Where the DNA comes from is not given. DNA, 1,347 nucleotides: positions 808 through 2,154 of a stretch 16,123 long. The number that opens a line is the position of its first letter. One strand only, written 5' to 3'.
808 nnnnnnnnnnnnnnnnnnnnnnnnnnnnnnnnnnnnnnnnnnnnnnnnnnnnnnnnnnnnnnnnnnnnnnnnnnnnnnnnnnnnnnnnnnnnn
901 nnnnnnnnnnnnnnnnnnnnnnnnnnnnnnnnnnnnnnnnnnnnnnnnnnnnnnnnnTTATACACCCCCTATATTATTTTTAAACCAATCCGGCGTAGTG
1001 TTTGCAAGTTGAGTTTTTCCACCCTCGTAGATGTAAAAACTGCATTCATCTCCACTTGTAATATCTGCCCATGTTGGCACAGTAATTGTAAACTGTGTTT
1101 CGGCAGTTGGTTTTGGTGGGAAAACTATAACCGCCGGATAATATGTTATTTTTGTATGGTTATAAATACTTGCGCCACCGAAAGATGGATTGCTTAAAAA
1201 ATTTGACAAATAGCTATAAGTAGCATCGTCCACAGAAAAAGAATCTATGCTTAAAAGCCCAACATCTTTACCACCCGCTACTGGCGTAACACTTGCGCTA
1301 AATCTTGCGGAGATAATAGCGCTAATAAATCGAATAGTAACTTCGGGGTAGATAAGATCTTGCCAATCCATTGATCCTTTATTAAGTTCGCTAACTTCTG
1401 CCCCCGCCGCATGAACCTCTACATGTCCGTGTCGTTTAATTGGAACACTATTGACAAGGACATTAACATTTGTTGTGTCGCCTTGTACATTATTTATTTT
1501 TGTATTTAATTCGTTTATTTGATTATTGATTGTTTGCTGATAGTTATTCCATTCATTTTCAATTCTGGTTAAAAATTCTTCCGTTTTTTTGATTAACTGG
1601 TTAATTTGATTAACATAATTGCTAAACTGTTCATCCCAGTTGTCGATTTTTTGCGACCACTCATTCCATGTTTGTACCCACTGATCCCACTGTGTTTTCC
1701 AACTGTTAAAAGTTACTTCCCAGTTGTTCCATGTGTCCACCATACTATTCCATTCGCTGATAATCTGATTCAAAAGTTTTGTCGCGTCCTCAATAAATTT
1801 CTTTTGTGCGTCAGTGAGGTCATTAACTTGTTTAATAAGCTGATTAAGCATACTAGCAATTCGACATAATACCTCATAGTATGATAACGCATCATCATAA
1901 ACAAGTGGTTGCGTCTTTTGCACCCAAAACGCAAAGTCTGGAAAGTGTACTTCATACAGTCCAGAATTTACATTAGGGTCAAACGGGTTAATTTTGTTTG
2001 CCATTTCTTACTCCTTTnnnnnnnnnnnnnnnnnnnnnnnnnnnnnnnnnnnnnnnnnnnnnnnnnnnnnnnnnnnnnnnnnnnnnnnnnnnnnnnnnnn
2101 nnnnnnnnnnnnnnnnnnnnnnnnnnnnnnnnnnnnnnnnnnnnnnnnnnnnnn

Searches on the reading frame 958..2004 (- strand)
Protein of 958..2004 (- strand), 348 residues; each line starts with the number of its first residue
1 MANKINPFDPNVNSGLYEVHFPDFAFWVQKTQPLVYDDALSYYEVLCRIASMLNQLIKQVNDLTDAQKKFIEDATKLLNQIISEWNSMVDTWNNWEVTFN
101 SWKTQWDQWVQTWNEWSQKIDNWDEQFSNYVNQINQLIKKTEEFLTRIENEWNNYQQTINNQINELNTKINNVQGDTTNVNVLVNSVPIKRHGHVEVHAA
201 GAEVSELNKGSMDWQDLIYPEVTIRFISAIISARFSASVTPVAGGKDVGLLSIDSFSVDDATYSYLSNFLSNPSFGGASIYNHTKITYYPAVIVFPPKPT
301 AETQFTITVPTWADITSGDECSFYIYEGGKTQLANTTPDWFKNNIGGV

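Call 11: search_protein_families(library=pfam, proteins=[window:958-2004:-], max_evalue=0.01)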
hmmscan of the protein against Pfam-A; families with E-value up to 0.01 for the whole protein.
window:958-2004:- (348 aa): 8 families
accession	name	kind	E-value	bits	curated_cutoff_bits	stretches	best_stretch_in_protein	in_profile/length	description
PF04513.17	Baculo_PEP_C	-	9e-07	29.5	38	1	108-186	28-110/140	Baculovirus polyhedron envelope protein, PEP, C terminus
PF11932.13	DUF3450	-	0.00018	21.4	32.6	1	96-180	15-98/241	Protein of unknown function (DUF3450)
PF14282.11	FlxA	-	0.00032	21.2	26.3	1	114-179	13-74/101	FlxA-like protein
PF06103.16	DUF948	-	0.00095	19.7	37.2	0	132-181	22-85/89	Bacterial protein of unknown function (DUF948)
PF04124.18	Dor1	-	0.0039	16.5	23.3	0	42-79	51-88/339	Dor1-like family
PF01442.23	Apolipoprotein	-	0.0048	17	90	0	112-171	5-65/190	Apolipoprotein A1/A4/E domain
PF05791.16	Bacillus_HBL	-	0.0063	16.8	29.1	1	117-183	74-145/177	Bacillus haemolytic enterotoxin (HBL)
PF15463.11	ECM11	-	0.0071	17.3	27.1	1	112-178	64-130/133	Extracellular mutant protein 11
